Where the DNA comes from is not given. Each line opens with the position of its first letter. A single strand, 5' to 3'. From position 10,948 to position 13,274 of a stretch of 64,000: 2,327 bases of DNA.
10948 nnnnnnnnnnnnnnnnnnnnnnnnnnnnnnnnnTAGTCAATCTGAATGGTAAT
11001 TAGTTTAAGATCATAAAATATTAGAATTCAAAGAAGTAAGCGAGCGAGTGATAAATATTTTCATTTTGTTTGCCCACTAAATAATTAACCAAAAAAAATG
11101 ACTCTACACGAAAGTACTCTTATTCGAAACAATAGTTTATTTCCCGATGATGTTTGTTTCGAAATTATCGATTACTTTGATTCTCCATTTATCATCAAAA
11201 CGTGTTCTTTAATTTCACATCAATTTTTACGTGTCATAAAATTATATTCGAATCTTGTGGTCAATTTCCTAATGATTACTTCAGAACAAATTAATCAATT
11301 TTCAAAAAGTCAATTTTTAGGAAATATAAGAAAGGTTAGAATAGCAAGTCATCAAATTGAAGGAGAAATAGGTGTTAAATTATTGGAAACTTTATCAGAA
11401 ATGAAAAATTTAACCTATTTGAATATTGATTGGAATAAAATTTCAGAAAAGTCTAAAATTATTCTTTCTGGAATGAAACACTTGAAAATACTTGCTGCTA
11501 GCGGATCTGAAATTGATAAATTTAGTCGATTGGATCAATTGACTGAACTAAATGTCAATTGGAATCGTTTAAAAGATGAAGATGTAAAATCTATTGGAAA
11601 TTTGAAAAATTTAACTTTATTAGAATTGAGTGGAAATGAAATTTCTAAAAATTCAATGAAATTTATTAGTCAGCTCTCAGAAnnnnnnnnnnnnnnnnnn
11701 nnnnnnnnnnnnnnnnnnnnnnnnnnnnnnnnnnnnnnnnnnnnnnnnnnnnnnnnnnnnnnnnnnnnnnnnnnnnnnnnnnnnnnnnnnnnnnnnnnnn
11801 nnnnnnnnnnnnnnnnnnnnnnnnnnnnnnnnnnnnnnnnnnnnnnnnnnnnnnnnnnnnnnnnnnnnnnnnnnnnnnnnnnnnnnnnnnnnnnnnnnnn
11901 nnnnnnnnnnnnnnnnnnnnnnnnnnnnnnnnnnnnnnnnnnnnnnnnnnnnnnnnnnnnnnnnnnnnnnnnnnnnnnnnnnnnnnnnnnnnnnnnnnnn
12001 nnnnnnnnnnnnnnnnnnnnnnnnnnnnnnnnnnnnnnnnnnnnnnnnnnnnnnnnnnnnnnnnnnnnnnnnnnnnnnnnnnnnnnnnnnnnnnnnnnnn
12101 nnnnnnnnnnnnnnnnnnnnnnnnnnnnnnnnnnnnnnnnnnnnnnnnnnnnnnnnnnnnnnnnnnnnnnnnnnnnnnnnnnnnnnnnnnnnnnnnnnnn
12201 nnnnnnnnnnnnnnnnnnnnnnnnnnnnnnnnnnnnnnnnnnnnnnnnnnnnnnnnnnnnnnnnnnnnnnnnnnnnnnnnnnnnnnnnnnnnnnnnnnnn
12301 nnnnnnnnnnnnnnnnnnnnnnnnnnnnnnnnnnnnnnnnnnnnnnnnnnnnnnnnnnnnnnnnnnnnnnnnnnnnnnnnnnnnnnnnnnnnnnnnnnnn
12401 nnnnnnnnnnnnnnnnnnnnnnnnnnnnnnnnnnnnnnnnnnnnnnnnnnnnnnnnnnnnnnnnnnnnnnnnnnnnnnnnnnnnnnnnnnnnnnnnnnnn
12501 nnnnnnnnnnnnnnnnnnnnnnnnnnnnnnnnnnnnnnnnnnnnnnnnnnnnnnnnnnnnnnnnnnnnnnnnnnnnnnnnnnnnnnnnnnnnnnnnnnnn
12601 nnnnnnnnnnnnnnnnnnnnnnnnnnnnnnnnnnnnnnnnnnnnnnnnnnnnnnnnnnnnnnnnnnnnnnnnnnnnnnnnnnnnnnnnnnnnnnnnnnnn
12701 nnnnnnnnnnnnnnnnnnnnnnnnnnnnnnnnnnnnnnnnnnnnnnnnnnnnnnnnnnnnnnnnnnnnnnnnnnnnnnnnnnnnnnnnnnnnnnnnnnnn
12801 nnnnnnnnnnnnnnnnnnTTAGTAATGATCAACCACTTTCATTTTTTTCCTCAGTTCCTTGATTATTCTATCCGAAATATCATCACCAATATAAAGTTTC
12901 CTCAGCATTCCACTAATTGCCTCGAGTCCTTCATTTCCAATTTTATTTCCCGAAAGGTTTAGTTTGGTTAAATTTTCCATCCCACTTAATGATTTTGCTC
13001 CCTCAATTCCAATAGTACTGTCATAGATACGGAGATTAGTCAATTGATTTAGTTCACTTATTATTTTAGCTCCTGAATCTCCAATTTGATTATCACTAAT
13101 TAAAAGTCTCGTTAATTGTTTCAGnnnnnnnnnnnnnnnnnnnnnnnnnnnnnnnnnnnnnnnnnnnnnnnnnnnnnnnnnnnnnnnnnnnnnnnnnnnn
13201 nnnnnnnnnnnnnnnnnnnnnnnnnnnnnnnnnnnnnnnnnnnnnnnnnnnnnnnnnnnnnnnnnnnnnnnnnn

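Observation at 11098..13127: Tail-to-tail pair of paralogous RI-type LRR genes; the first has an F-box-like N-terminus and the second is broken at the gap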

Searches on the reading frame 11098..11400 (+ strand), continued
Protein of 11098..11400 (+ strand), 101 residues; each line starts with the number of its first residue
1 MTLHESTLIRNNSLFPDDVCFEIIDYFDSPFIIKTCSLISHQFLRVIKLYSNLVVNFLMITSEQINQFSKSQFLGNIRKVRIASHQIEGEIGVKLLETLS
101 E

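Call 71: list_cluster_members(proteins=[P0130, P0132, P0135, P0138, P0142, P0143, P0144, P0146, P0147, P0185])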
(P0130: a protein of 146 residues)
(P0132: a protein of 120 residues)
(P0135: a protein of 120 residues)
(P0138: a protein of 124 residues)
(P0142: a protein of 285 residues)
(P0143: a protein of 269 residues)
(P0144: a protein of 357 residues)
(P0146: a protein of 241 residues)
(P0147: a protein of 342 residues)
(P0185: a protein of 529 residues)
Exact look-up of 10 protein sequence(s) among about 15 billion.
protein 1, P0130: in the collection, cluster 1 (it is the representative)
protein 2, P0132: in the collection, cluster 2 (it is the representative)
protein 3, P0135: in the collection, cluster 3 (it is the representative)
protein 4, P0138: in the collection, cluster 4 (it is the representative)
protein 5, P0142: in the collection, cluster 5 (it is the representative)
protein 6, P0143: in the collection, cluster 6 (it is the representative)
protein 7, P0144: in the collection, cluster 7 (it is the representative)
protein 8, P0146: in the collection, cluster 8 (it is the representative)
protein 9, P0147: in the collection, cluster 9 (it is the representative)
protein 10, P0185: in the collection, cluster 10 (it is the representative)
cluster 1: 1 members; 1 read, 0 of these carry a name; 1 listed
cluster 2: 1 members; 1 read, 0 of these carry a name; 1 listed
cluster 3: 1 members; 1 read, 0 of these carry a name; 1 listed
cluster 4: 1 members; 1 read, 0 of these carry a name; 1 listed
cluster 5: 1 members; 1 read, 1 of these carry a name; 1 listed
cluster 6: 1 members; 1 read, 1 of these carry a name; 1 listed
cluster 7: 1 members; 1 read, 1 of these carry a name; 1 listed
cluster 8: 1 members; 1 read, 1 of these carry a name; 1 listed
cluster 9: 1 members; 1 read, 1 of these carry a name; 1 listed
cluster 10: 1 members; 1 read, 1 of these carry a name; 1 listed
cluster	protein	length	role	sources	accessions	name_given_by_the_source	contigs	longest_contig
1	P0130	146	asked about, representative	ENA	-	-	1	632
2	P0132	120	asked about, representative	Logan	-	-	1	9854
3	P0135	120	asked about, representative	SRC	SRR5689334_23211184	-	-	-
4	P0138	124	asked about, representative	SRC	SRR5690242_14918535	-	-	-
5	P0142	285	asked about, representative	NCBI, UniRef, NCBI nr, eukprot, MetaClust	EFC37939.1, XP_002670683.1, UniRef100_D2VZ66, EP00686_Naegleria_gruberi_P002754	leucine-rich repeat protein [Naegleria gruberi] | Leucine-rich repeat protein n=1 Tax=Naegleria gruberi TaxID=5762 RepID=D2VZ66_NAEGR | XP_002670683.1 leucine-rich repeat protein [Naegleria gruberi strain NEG-M]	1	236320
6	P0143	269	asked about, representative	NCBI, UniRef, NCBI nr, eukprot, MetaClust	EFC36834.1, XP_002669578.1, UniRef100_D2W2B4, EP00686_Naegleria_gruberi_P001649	predicted protein [Naegleria gruberi] | Predicted protein n=1 Tax=Naegleria gruberi TaxID=5762 RepID=D2W2B4_NAEGR | uncharacterized protein NAEGRDRAFT_75529 [Naegleria gruberi]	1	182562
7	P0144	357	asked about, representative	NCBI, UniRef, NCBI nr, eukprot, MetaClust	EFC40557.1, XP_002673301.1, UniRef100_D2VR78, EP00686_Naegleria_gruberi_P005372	predicted protein [Naegleria gruberi] | Predicted protein n=1 Tax=Naegleria gruberi TaxID=5762 RepID=D2VR78_NAEGR | uncharacterized protein NAEGRDRAFT_71490 [Naegleria gruberi]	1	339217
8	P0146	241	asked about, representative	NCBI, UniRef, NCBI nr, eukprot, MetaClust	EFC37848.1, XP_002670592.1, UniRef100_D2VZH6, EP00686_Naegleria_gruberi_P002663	predicted protein [Naegleria gruberi] | Predicted protein n=1 Tax=Naegleria gruberi TaxID=5762 RepID=D2VZH6_NAEGR | uncharacterized protein NAEGRDRAFT_74491 [Naegleria gruberi]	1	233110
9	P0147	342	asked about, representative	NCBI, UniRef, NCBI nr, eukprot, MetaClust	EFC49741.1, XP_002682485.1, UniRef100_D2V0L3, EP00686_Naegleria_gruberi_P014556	predicted protein [Naegleria gruberi] | Predicted protein n=1 Tax=Naegleria gruberi TaxID=5762 RepID=D2V0L3_NAEGR | uncharacterized protein NAEGRDRAFT_62334 [Naegleria gruberi]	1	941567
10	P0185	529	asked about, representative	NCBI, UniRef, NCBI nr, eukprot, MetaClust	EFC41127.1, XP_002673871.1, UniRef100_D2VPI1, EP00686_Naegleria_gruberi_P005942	LRR_RI domain-containing protein [Naegleria gruberi] | LRR_RI domain-containing protein n=1 Tax=Naegleria gruberi TaxID=5762 RepID=D2VPI1_NAEGR | XP_002673871.1 LRR_RI domain-containing protein [Naegleria gruberi strain NEG-M]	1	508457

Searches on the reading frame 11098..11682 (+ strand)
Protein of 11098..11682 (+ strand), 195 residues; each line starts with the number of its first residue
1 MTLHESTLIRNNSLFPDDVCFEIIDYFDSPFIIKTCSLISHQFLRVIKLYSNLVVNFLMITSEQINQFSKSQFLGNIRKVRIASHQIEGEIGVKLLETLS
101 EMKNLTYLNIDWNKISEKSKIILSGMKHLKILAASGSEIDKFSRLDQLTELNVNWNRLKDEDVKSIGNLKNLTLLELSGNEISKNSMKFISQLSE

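Call 49: predict_structure(alignment_id=A4)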
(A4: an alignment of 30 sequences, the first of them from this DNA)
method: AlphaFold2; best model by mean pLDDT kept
length: 195 residues; sequences in the alignment: 30
mean_pLDDT: 82.3   pTM: 0.77
mean pLDDT of the five models: 82.3, 80.7, 80.7, 80.6, 80.1
residues with pLDDT >= 90: 105; 70-90: 48; 50-70: 26; < 50: 16
segments of 3 or more residues with pLDDT < 50: 124-137
pLDDT, mean of each block of 10 residues (from residue 1): 56 84 91 92 94 93 92 95 83 88 95 67 46 44 79 91 88 94 93 82
secondary structure, 60 per line:
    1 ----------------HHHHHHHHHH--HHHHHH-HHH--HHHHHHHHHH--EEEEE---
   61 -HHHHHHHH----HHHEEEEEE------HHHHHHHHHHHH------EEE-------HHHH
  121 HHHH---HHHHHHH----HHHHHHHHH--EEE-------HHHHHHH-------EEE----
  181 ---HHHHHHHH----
elements in order: H17-26 H29-34 H41-50 E53-57 H62-69 E77-82 H89-100 E107-109 H117-124 H128-134 H139-147 E150-152 H160-166 E174-176 H184-191

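Call 51: fold_search(model_id=the predicted structure, library=pdb)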
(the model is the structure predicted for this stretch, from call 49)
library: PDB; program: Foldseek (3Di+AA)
matches with E <= 10: 1209; with E <= 0.001: 29
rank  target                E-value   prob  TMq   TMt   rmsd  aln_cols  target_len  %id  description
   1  4fmz_B                7.4e-06  1.00  0.40  0.25   6.5       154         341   26  Crystal structure of an internalin (inlF) from Listeria monocytogenes str. 4b F2365 at 1.91 A resolution (released 2012-07-25)
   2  4fmz_A                1.3e-05  1.00  0.39  0.25   6.6       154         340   25  Crystal structure of an internalin (inlF) from Listeria monocytogenes str. 4b F2365 at 1.91 A resolution (released 2012-07-25)
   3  6o60_C                6.8e-05  1.00  0.51  0.30   5.7       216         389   16  Crystal structure of GGTase3-FBXL2-SKP1 complex (released 2019-06-26)
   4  5y3s_D                1.3e-04  1.00  0.50  0.50   8.3       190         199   13  Crystal structure of human NLRP1 leucine rich repeat domain (released 2018-08-01)
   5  5y3s_B                1.9e-04  1.00  0.49  0.49   5.2       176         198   15  Crystal structure of human NLRP1 leucine rich repeat domain (released 2018-08-01)
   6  6w66_B                2.0e-04  0.99  0.33  0.22   8.3       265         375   12  The structure of the F64A, S172A mutant Keap1-BTB domain in complex with SKP1-FBXL17 (released 2020-08-19)
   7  8byl_B                2.1e-04  0.99  0.31  0.21   9.6       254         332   14  Cryo-EM structure of SKP1-SKP2-CKS1 from the SCFSKP2 E3 ligase complex (released 2023-06-28)
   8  5y3s_C                2.3e-04  1.00  0.51  0.50   4.2       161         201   17  Crystal structure of human NLRP1 leucine rich repeat domain (released 2018-08-01)
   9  12dl_MA               2.9e-04  1.00  0.43  0.12   7.4       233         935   14  Native structure of the cytoplasmic lattice (CPL) asymmetric unit from mouse MII eggs (released 2026-04-08)
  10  9wsq_B                3.5e-04  1.00  0.54  0.41   4.8       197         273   14  Structure of dimeric mouse NLRP14-KDM2A-SKP1 complex (released 2026-03-18)
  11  9xrl_0                4.2e-04  1.00  0.39  0.11   7.2       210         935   14  Structure of mouse cytoplasmic lattice (CPL) repeating unit (released 2026-03-18)
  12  8swf_A                4.4e-04  1.00  0.49  0.14   4.9       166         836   13  Cryo-EM structure of NLRP3 open octamer (released 2024-02-14)
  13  6wcq_B                4.4e-04  0.97  0.31  0.22   8.3       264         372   13  Structure of a substrate-bound DQC ubiquitin ligase (released 2020-08-19)
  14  9qr4_C                4.7e-04  1.00  0.47  0.28   7.1       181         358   16  InlB392_T336Y: T336Y variant of Listeria monocytogenes InlB (internalin B) residues 36-392 (released 2025-12-03)
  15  1fs2_A                4.7e-04  1.00  0.34  0.28   9.4       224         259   18  INSIGHTS INTO SCF UBIQUITIN LIGASES FROM THE STRUCTURE OF THE SKP1-SKP2 COMPLEX (released 2000-11-29)
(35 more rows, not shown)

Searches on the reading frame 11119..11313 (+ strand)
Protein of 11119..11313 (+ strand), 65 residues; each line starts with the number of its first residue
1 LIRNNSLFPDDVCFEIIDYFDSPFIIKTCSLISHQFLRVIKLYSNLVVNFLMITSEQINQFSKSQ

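Call 66: search_solved_structures(query=A5, max_evalue=10, show_alignments=0)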
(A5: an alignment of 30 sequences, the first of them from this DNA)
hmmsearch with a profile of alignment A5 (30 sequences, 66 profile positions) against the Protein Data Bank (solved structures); distinct sequences matched with E-value up to 10: 4.
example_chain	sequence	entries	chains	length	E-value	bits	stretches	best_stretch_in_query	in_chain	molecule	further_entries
9o04_C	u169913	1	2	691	0.0019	21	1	4-41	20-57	F-box only protein 42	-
8urt_A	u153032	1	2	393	0.69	12.8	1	5-22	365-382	Cholinephosphotransferase 1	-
8ul9_A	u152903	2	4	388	0.71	12.7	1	5-22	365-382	Cholinephosphotransferase 1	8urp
3wso_A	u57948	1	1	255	0.8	12.6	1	5-40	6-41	F-box only protein 44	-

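Call 72: predict_structure(alignment_id=A5)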
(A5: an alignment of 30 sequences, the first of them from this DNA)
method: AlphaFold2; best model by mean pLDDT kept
length: 65 residues; sequences in the alignment: 30
mean_pLDDT: 84.2   pTM: 0.43
mean pLDDT of the five models: 84.2, 83.8, 81.9, 81.1, 74.7
residues with pLDDT >= 90: 21; 70-90: 38; 50-70: 5; < 50: 1
segments of 3 or more residues with pLDDT < 50: none
pLDDT, mean of each block of 10 residues (from residue 1): 76 91 92 89 78 85 77
secondary structure, 60 per line:
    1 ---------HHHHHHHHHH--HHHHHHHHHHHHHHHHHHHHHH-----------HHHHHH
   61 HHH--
elements in order: H10-19 H22-43 H55-63

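Call 74: fold_search(model_id=the predicted structure, library=pdb)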
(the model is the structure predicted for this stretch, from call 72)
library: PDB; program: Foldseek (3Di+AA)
matches with E <= 10: 0; with E <= 0.001: 0
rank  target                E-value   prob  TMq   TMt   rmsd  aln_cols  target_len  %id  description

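Call 80: search_protein_families(library=pfam, alignment_id=A5, max_evalue=0.1)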
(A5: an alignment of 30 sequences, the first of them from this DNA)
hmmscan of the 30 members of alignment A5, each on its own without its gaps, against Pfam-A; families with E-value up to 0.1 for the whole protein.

A. member 1, seq(65 aa): 0 families

B. families by the number of members that match (of 30 scanned): 5 families
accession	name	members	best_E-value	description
PF00646.38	F-box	24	6.3e-06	F-box domain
PF12937.12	F-box-like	21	2e-06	F-box-like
PF18511.6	F-box_5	3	0.028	F-box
PF24901.1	HTH_MCM7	1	0.015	DNA replication licensing factor MCM7, winged helix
PF17814.7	LisH_TPL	1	0.072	LisH-like dimerisation domain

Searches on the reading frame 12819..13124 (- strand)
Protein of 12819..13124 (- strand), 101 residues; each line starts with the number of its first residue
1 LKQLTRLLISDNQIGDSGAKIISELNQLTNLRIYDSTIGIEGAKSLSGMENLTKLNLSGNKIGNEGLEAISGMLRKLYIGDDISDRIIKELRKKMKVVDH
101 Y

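Call 5: search_protein_families(library=pfam, proteins=[window:12819-13124:-], max_evalue=10)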
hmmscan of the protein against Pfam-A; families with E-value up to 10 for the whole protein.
window:12819-13124:- (101 aa): 5 families
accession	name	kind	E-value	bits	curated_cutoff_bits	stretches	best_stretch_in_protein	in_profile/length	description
PF13516.12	LRR_6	-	3.4e-13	49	23.4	2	50-71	3-24/24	Leucine Rich repeat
PF13855.12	LRR_8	-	1.2e-07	31.8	27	1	3-62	2-61/61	Leucine rich repeat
PF12799.13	LRR_4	-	1.7e-07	31.7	27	3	51-84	2-40/44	Leucine Rich repeats (2 copies)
PF00560.39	LRR_1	-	8.2e-06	25.4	20.6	2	51-73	1-23/23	Leucine Rich Repeat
PF23598.1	LRR_14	-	0.017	14.3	40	1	1-77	92-166/353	Leucine-rich repeat region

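Call 21: find_homologous_proteins(query=window:12822-13124:-, max_evalue=0.001)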
Query seq(101 aa): 3 candidates shared short words with the query, none scored E <= 0.001.

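Call 61: find_related_loci(query=window:12822-13124:-, collection=metagenome_contigs, flank=4000)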
Query seq(101 aa) (101 aa) in metagenome_contigs; peptide patterns used: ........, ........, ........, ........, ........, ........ (x = any residue, [..] = any of these).
571 stretches matched a pattern, but none encodes a relative of the query by tblastn (E <= 1e-3).
